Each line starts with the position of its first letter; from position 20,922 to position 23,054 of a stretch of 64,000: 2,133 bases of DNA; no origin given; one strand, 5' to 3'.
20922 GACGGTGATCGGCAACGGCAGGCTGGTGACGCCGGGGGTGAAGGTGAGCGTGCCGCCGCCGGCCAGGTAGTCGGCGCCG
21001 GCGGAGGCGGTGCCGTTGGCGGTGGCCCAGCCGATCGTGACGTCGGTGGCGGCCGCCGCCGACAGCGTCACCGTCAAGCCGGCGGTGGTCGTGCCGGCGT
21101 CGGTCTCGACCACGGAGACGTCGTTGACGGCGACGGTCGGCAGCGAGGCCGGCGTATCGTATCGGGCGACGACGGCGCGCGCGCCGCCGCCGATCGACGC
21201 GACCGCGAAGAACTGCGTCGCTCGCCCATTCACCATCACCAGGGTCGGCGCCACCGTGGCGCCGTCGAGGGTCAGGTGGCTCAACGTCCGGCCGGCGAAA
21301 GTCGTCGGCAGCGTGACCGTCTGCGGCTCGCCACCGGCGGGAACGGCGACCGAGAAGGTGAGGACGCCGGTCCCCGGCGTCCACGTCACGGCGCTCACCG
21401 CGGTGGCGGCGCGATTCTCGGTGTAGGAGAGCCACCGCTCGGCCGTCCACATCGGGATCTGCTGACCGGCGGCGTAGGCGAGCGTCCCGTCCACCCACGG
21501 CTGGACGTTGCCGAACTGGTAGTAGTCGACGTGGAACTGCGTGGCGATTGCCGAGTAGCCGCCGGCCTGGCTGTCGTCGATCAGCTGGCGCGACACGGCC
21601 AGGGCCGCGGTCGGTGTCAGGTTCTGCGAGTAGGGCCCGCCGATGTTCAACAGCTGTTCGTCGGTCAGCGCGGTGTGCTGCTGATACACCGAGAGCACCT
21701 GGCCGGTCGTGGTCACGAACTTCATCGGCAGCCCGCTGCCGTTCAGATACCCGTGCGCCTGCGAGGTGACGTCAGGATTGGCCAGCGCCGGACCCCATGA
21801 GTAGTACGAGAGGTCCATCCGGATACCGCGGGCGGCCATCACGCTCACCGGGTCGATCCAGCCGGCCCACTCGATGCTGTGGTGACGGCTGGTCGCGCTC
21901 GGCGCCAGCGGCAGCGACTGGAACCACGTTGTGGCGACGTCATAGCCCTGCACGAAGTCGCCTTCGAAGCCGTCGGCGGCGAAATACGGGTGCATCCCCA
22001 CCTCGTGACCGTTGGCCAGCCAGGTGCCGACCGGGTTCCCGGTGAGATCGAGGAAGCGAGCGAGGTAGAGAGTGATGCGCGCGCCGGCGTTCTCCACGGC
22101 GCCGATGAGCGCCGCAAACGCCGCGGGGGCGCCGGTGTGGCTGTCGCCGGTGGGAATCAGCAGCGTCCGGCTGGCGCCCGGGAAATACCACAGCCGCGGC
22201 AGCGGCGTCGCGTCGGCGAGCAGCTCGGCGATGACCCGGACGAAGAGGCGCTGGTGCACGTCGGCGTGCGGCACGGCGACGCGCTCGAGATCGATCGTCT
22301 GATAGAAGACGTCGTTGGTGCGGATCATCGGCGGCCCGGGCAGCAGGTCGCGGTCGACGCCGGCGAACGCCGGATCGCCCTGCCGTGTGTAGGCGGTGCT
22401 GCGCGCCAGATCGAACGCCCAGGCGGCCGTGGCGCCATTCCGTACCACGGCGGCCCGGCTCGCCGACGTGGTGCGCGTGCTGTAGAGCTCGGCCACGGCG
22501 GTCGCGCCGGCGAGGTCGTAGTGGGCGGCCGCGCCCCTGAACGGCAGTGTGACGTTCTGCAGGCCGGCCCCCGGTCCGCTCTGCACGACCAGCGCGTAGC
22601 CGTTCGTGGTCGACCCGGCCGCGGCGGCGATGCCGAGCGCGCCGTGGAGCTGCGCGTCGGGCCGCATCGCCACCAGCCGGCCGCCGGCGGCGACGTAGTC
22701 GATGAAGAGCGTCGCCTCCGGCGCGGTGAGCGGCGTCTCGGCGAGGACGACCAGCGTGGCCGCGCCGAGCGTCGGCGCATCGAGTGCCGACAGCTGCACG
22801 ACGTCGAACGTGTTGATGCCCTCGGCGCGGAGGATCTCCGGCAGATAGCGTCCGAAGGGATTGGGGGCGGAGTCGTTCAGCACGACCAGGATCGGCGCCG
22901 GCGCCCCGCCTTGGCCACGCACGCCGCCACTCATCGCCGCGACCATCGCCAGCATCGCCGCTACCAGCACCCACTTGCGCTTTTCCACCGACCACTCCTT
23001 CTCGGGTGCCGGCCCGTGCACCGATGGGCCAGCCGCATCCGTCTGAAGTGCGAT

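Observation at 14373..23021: Tandem paralogous giant secreted proteins built on a shared, unassigned ~580-aa N-terminal module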

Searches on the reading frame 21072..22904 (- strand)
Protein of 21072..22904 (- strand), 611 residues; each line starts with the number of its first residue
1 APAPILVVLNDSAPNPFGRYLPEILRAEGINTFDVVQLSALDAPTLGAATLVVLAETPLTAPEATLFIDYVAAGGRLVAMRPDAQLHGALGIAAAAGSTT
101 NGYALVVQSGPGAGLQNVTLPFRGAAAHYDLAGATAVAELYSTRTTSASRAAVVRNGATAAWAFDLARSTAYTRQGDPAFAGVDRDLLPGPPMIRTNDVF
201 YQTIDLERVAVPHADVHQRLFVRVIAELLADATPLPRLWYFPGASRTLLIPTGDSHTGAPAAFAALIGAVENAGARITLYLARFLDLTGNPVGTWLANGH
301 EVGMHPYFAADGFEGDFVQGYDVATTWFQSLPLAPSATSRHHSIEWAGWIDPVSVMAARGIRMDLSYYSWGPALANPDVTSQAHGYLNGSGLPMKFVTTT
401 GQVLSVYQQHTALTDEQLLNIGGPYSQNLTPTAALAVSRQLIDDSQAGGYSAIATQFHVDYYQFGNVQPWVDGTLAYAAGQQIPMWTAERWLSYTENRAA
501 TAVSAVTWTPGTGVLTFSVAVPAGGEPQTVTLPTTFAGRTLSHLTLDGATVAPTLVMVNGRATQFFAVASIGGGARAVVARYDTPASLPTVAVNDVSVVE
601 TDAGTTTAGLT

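Call 8: search_solved_structures(query=window:21072-22904:-, max_evalue=10, show_alignments=2)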
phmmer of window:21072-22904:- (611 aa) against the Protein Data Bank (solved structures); distinct sequences matched with E-value up to 10: 0.

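Call 9: search_protein_families(library=pfam, proteins=[window:21072-22904:-], max_evalue=10)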
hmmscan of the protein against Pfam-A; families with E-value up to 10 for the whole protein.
window:21072-22904:- (611 aa): 2 families
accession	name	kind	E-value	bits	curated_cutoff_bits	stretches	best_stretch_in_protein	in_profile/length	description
PF14258.12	DUF4350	-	0.00011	23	30.4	1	20-96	11-87/181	Domain of unknown function (DUF4350)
PF22369.2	GLMA_2nd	-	0.28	11.3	27.7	1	23-79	24-80/138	GLMA-like, second domain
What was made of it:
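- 22212..22904 (-): B alpha/beta/alpha domain, GATase1/ThuA/DUF4350-like, with no Cys nucleophile (aa 40-270). Pfam DUF4350 E = 1e-4, below cut-off (call 9).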

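Call 10: find_homologous_proteins(query=window:21072-22904:-, max_evalue=0.001)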
Query window:21072-22904:- (611 aa): 158 proteins with E <= 0.001 among 8000 candidates; the best 120 are listed.
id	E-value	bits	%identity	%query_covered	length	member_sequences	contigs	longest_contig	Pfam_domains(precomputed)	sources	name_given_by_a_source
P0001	3.1e-232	791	70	84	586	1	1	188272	-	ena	-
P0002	4.1e-212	724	58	95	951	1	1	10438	-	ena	-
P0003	1.9e-210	719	58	98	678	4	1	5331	-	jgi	jgi:hypothetical protein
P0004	1.1e-199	683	55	99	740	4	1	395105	PF03160.21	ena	-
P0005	1.2e-193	663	59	87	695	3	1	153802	PF03160.21,PF17803.8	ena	-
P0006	4.2e-187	642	62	75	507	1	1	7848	-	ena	-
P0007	5.8e-185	634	53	100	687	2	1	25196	PF03160.21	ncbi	ncbi:MAG: Calx-beta domain-containing protein, partial [Vicinamibacterales bacterium]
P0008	9.4e-181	621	54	95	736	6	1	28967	-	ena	-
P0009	1.7e-180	620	53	97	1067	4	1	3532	-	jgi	jgi:hypothetical protein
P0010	5.6e-176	605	57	87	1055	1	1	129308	PF00041.28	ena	-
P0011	6.1e-175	601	52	96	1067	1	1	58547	PF14258.13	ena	-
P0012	5.7e-167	575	50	96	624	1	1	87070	-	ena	-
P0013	9.7e-166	571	51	95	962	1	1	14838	-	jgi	jgi:hypothetical protein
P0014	6.8e-165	568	64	68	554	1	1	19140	-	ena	-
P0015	4.3e-161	556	47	100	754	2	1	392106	-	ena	-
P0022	1.7e-150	521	46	99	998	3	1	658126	PF17963.8,PF17892.8,PF17803.8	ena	-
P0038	8.4e-126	439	43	96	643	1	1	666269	-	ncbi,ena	-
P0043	7.3e-121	423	39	96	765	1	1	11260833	-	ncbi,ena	-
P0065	1.3e-112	396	41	93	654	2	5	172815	-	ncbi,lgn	-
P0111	4.4e-103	364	38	95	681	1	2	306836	-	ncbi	-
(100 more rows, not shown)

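Call 14: search_solved_structures(query=A1, max_evalue=10, show_alignments=3)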
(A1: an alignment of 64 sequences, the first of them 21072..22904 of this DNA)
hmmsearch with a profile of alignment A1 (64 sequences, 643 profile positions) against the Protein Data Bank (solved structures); distinct sequences matched with E-value up to 10: 2.
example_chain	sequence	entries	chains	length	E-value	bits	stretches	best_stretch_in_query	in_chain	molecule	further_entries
3j9m_AK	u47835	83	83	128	1.4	10.2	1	381-417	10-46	uS14m | 28S ribosomal protein S14, mitochondrial | Small ribosomal subunit protein uS14m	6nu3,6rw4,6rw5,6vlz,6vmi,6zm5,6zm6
4ml9_A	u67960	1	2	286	1.4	10.2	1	294-368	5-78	Uncharacterized protein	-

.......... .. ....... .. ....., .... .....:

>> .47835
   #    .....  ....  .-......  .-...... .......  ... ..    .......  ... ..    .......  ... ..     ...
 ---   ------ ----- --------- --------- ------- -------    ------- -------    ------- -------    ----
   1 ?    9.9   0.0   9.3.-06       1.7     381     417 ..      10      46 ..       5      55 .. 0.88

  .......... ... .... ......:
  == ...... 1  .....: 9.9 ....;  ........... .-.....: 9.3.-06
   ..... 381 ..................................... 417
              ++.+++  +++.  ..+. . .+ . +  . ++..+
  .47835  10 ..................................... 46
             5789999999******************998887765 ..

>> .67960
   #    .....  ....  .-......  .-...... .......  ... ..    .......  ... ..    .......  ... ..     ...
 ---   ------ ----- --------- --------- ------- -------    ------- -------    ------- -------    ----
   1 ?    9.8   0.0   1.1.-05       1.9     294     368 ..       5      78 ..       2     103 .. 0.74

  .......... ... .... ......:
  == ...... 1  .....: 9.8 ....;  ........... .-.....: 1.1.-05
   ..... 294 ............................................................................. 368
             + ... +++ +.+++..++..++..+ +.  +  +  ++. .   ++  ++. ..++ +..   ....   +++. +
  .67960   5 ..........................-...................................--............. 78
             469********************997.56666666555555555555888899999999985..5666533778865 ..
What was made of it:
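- On CE21 (PelA): The profile of 64 family members finds no PelA chain in the PDB sequences at E <= 10 (call 14).
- Closest known: PelA of Pseudomonas. Different: No sequence similarity is detectable by HMMER (call 14).
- The family profile finds no PDB sequence above noise (call 14).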

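Call 15: search_protein_families(library=pfam, alignment_id=A1, max_evalue=0.1)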
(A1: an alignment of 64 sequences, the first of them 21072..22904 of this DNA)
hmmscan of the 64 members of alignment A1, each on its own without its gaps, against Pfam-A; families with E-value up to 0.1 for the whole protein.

A. member 1, window:21072-22904:- (611 aa): 1 family
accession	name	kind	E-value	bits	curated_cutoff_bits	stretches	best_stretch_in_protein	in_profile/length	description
PF14258.12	DUF4350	-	0.00011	23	30.4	1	20-96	11-87/181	Domain of unknown function (DUF4350)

B. families by the number of members that match (of 64 scanned): 19 families
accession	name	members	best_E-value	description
PF14258.12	DUF4350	40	2.7e-07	Domain of unknown function (DUF4350)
PF07090.17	GATase1_like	29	2.1e-05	Putative glutamine amidotransferase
PF10518.14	TAT_signal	26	1.3e-05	TAT (twin-arginine translocation) pathway signal sequence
PF08532.16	Glyco_hydro_42M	26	2.8e-05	Beta-galactosidase trimerisation domain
PF22369.2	GLMA_2nd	8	0.005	GLMA-like, second domain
PF06283.17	ThuA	7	7.9e-06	Trehalose utilisation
PF09822.16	ABC_transp_aux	7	0.0008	ABC-type uncharacterized transport system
PF01522.26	Polysacc_deac_1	3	0.00057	Polysaccharide deacetylase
PF03160.20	Calx-beta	2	1.5e-08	Calx-beta domain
PF18416.6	GbpA_2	2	0.05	N-acetylglucosamine binding protein domain 2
PF13860.13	FlgD_ig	1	0.017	FlgD Ig-like domain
PF20848.2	ExoU_mid_dom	1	0.026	ExoU toxin, middle helical domain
PF10399.14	UCR_Fe-S_N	1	0.037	Ubiquitinol-cytochrome C reductase Fe-S subunit TAT signal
PF20736.2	Glyco_hydro127M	1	0.04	Beta-L-arabinofuranosidase, GH127 middle domain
PF15480.11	DUF4640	1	0.041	Domain of unknown function (DUF4640)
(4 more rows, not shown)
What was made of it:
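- On Class I glutamine amidotransferase: Pfam GATase1_like is hit in 29 of 64 homologues at E <= 0.1 (call 15).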

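Call 20: predict_structure(alignment_id=A1)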
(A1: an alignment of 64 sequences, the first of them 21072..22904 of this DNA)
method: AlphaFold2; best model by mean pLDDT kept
length: 611 residues; sequences in the alignment: 64
mean_pLDDT: 92.7   pTM: 0.92
mean pLDDT of the five models: 92.7, 92.4, 91.9, 91.8, 90.8
residues with pLDDT >= 90: 493; 70-90: 89; 50-70: 10; < 50: 19
segments of 3 or more residues with pLDDT < 50: 593-604, 606-611
pLDDT, mean of each block of 10 residues (from residue 1): 94 97 98 98 97 99 99 98 98 98 98 97 98 98 98 98 98 95 84 84 93 98 98 97 98 86 95 98 86 94 90 87 91 92 74 93 93 83 92 97 97 94 87 98 97 96 94 99 98 98 97 98 97 97 98 97 97 93 77 47 44 36
secondary structure, 60 per line:
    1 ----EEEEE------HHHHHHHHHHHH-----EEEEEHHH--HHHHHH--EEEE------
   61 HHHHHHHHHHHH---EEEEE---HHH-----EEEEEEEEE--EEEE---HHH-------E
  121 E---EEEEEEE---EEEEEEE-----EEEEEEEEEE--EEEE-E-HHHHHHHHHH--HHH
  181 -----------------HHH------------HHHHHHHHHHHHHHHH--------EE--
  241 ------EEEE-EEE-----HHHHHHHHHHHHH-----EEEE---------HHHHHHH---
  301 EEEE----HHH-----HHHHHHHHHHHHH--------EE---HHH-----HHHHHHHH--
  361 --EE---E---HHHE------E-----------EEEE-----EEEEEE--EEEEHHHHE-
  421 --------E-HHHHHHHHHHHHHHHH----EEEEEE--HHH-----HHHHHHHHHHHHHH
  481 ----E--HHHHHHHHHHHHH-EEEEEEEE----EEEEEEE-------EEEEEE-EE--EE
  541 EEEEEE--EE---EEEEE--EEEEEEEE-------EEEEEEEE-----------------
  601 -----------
elements in order: E5-9 H16-27 E33-37 H43-48 E51-54 H61-72 E76-80 E92-100 E103-106 E125-131 E135-141 E147-156 E159-162 H166-175 H213-228 E247-250 E252-254 H260-272 E278-281 H291-297 E301-304 H317-329 H351-358 E394-397 E403-408 E411-414 H415-418 H431-446 E451-456 H467-480 H488-500 E502-509 E514-520 E528-533 E539-546 E554-558 E561-568 E576-583
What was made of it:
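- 22212..22904 (-): AF2 model with pLDDT of about 97 in this region (call 20).
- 21147..21401 (-): B beta-sandwich that closes the N-terminal module (aa 541-625). AF2 strands 502-583 of the modelled fragment (call 20).
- On CE4 / NodB homology domain (PF01522): AF2 model with pLDDT 92.7 (call 20).
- On CE21 (PelA): Secondary structure and domains of the model (call 20).
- The AF2 model of B aa 40-650 has pLDDT 92.7 and pTM 0.92 (call 20).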

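Call 22: fold_search(model_id=the predicted structure, library=pdb)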
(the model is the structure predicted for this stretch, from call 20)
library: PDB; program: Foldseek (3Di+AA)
matches with E <= 10: 1093; with E <= 0.001: 78
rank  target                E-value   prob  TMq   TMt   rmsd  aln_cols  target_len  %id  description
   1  9cgy                  1.3e-10  1.00  0.39  0.31  12.0       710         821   12  Structure of the Pel modification enzyme PelA from Pseudomonas thermotolerans (released 2025-05-14)
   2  3rxz_B                1.4e-08  1.00  0.32  0.63   6.4       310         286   15  Crystal structure of putative polysaccharide deacetylase from Mycobacterium smegmatis (released 2011-06-22)
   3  3rxz_A                1.4e-07  1.00  0.31  0.61   7.2       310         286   14  Crystal structure of putative polysaccharide deacetylase from Mycobacterium smegmatis (released 2011-06-22)
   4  3rxz_C                2.0e-07  1.00  0.30  0.60   7.0       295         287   15  Crystal structure of putative polysaccharide deacetylase from Mycobacterium smegmatis (released 2011-06-22)
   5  3tts_A                2.3e-06  1.00  0.23  0.21   3.5       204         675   14  Crystal structure of beta-galactosidase from Bacillus circulans sp. alkalophilus (released 2012-03-21)
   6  5e9a_B                3.0e-06  1.00  0.22  0.20   3.7       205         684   18  Crystal structure analysis of the cold-adamped beta-galactosidase from Rahnella sp. R3 (released 2016-10-26)
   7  5e9a_A                3.8e-06  1.00  0.25  0.22   5.3       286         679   16  Crystal structure analysis of the cold-adamped beta-galactosidase from Rahnella sp. R3 (released 2016-10-26)
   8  3qbu_A                4.0e-06  1.00  0.28  0.55   9.2       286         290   12  Crystal structure of putative peptidoglycan deactelyase (HP0310) from Helicobacter pylori (released 2011-05-25)
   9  4oif_B                5.1e-06  1.00  0.22  0.20   3.7       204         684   12  3D structure of Gan42B, a GH42 beta-galactosidase from G. (released 2015-02-04)
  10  8t0j                  8.0e-06  1.00  0.27  0.57  12.9       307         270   13  Salmonella Typhimurium ArnD (released 2023-10-18)
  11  4oif_A                8.5e-06  1.00  0.21  0.19   3.7       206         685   13  3D structure of Gan42B, a GH42 beta-galactosidase from G. (released 2015-02-04)
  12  5zns_A                8.5e-06  1.00  0.29  0.44   6.4       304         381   12  Insect chitin deacetylase (released 2019-02-20)
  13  7bob_B                1.5e-05  1.00  0.21  0.23   3.9       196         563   14  Exo-beta-1,4-mannosidase Op5Man5 from Opitutaceae bacterium strain TAV5 (released 2021-07-14)
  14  7bob_A                1.7e-05  1.00  0.22  0.23   3.8       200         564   14  Exo-beta-1,4-mannosidase Op5Man5 from Opitutaceae bacterium strain TAV5 (released 2021-07-14)
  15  6tvk                  1.7e-05  1.00  0.26  0.24   8.0       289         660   11  Alpha-L-fucosidase isoenzyme 2 from Paenibacillus thiaminolyticus (released 2021-07-21)
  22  2cc0_B                3.6e-05  1.00  0.24  0.69   3.9       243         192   12  Family 4 carbohydrate esterase from Streptomyces lividans in complex with acetate (released 2006-01-23)
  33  2cc0_A                9.5e-05  1.00  0.24  0.68   4.0       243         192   12  Family 4 carbohydrate esterase from Streptomyces lividans in complex with acetate (released 2006-01-23)
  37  8hfa_A                1.3e-04  1.00  0.26  0.68   4.0       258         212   12  The structure of chitin deacetylase VdPDA1 from Verticillium dahliae (released 2023-05-31)
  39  4gud_A                1.5e-04  1.00  0.20  0.53   5.0       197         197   13  Crystal Structure of Amidotransferase HisH from Vibrio cholerae (released 2012-09-12)
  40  7yc6                  2.1e-04  1.00  0.21  0.61   3.9       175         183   11  Crystal structure of D110P mutant of GATase subunit of Methanocaldococcus jannaschii GMP synthetase (released 2023-06-14)
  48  7bly                  3.8e-04  1.00  0.25  0.63   5.1       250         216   12  Structure of the chitin deacetylase AngCDA from Aspergillus niger (released 2021-09-22)
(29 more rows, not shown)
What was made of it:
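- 22212..22904 (-): Foldseek matches the GH42 middle domain, IFT52-N and HisH (call 22).
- On CE4 / NodB homology domain (PF01522): Foldseek matches 3rxz, 3qbu, 5zns, 2cc0, 8hfa and 7bly at E = 1e-8 to 4e-4, with target-normalised TM up to 0.69 (call 22).
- On CE21 (PelA): 9cgy is the top Foldseek hit over 710 columns (call 22).
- On Class I glutamine amidotransferase: Foldseek matches HisH 4gud and the GMP-synthetase GATase 7yc6 (call 22).
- GATase1-like domains are also matched (call 22). ArnD 8t0j is a Foldseek hit at E = 8e-6 (call 22).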

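Call 33: find_encoding_contigs(protein=P0038, flank=8000, max_places=2)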
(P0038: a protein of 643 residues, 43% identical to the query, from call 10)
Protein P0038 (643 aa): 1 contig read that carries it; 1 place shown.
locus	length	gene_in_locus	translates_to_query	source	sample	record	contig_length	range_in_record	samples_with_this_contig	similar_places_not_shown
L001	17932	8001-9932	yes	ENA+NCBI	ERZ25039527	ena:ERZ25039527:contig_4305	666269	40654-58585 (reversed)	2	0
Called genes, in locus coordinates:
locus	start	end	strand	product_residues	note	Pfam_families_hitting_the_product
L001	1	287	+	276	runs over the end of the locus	-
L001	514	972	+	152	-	PF01243:PNPOx_N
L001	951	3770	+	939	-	PF13191:AAA_16, PF25873:WHD_MalT, PF17874:TPR_MalT, PF13424:TPR_12 (faint), PF00196:GerE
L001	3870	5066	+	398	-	PF00144:Beta-lactamase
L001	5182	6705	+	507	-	PF13231:PMT_2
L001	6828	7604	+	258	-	PF04439:Adenyl_transf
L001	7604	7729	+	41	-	-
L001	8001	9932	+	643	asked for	-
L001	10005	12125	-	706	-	PF00933:Glyco_hydro_3, PF01915:Glyco_hydro_3_C, PF14310:Fn3-like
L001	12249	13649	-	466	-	PF07670:Gate, PF07664:FeoB_C, PF07670:Gate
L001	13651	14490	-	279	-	PF00009:GTP_EFTU (faint), PF02421:FeoB_N, PF01926:MMR_HSR1, PF17910:FeoB_Cyto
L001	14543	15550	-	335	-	PF02742:Fe_dep_repr_C, PF04023:FeoA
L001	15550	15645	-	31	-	-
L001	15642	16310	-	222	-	PF01325:Fe_dep_repress, PF02742:Fe_dep_repr_C, PF04023:FeoA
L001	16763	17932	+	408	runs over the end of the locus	PF00762:Ferrochelatase, PF01903:CbiX (faint)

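Call 34: find_encoding_contigs(protein=P0111, flank=8000, max_places=2)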
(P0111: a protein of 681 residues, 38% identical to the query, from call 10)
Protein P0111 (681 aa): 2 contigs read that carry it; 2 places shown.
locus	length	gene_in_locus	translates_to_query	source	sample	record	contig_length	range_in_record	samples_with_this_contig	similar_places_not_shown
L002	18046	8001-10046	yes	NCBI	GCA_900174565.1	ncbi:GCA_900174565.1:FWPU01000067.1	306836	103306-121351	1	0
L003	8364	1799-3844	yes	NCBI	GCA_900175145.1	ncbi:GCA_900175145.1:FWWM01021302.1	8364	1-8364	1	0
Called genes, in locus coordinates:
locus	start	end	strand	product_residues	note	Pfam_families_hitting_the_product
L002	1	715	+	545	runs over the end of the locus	PF04055:Radical_SAM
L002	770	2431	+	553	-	PF04932:Wzy_C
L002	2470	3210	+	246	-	PF25084:LbH_EIF2B, PF25087:GMPPB_C (faint), PF00132:Hexapep, PF14602:Hexapep_2, PF00132:Hexapep (weak)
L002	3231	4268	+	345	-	PF01408:GFO_IDH_MocA, PF22725:GFO_IDH_MocA_C3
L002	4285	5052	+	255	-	PF00535:Glycos_transf_2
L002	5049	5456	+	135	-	PF00892:EamA, PF10639:TMEM234 (weak)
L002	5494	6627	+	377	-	PF02350:Epimerase_2, PF13579:Glyco_trans_4_4 (weak)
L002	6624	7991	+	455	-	PF01266:DAO, PF01593:Amino_oxidase, PF13450:NAD_binding_8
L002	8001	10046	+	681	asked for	-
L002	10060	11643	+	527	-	PF13231:PMT_2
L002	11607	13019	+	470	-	PF09594:GT87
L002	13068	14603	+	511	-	-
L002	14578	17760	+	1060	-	PF17677:Glyco_hydro38C2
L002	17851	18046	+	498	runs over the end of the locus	PF15892:BNR_4 (faint), PF22847:Glyco_hydro_43_rel (faint), PF13088:BNR_2 (weak), PF02012:BNR (faint)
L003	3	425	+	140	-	?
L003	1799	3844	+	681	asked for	-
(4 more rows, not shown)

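Call 35: find_encoding_contigs(protein=P0015, flank=8000, max_places=2)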
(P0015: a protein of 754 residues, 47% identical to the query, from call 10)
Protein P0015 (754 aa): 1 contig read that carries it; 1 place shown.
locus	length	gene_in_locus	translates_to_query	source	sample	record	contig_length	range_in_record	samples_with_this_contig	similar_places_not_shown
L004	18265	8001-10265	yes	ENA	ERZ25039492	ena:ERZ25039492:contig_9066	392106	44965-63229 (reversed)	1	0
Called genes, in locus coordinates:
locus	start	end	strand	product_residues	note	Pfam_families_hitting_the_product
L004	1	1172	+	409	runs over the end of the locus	PF10082:BBP2_2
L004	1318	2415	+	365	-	PF00793:DAHP_synth_1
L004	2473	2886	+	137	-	PF14532:Sigma54_activ_2 (weak)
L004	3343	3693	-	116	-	PF00072:Response_reg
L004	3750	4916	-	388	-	PF00158:Sigma54_activat, PF01078:Mg_chelatase (faint), PF14532:Sigma54_activ_2, PF07728:AAA_5 (weak), PF25601:AAA_lid_14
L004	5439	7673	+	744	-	PF02706:Wzz, PF13807:GNVR (weak), PF01656:CbiA, PF10609:ParA, PF13614:AAA_31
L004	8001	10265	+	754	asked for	-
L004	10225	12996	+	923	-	PF03160:Calx-beta, PF07550:Shr-like_HID (faint), PF03160:Calx-beta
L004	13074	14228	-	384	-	PF00754:F5_F8_type_C (faint), PF24135:DUF7402 (weak), PF22633:F5_F8_type_C_2 (weak)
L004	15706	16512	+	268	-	PF00535:Glycos_transf_2, PF13641:Glyco_tranf_2_3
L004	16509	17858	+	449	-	PF01266:DAO, PF01593:Amino_oxidase, PF13450:NAD_binding_8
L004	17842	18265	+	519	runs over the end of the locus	PF13231:PMT_2 (weak)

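Call 36: find_encoding_contigs(protein=P0043, flank=8000, max_places=2)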
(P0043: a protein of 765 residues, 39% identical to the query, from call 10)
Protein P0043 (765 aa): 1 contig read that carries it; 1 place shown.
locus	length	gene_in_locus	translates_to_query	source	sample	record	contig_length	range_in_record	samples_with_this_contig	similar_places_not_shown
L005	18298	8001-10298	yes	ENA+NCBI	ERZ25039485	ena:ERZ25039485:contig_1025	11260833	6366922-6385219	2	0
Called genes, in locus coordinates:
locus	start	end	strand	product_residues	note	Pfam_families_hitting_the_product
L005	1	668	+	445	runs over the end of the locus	PF13439:Glyco_transf_4, PF13579:Glyco_trans_4_4, PF20706:GT4-conflict, PF00534:Glycos_transf_1, PF13692:Glyco_trans_1_4, PF13524:Glyco_trans_1_2 (weak)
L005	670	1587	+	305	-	PF00535:Glycos_transf_2, PF13641:Glyco_tranf_2_3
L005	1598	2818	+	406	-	PF00534:Glycos_transf_1, PF13692:Glyco_trans_1_4, PF13524:Glyco_trans_1_2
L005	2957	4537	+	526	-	-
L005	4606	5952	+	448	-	PF04932:Wzy_C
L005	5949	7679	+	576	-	PF13088:BNR_2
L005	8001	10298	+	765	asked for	-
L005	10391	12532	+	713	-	PF03160:Calx-beta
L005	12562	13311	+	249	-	PF00535:Glycos_transf_2, PF13641:Glyco_tranf_2_3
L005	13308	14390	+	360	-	PF02350:Epimerase_2, PF13579:Glyco_trans_4_4 (weak)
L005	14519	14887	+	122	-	PF00892:EamA (weak), PF10639:TMEM234 (weak)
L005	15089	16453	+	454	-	PF01266:DAO (faint), PF01593:Amino_oxidase, PF13450:NAD_binding_8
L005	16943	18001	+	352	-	PF13727:CoA_binding_3 (weak), PF02397:Bac_transf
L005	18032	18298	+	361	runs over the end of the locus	PF01408:GFO_IDH_MocA, PF02894:GFO_IDH_MocA_C, PF22725:GFO_IDH_MocA_C3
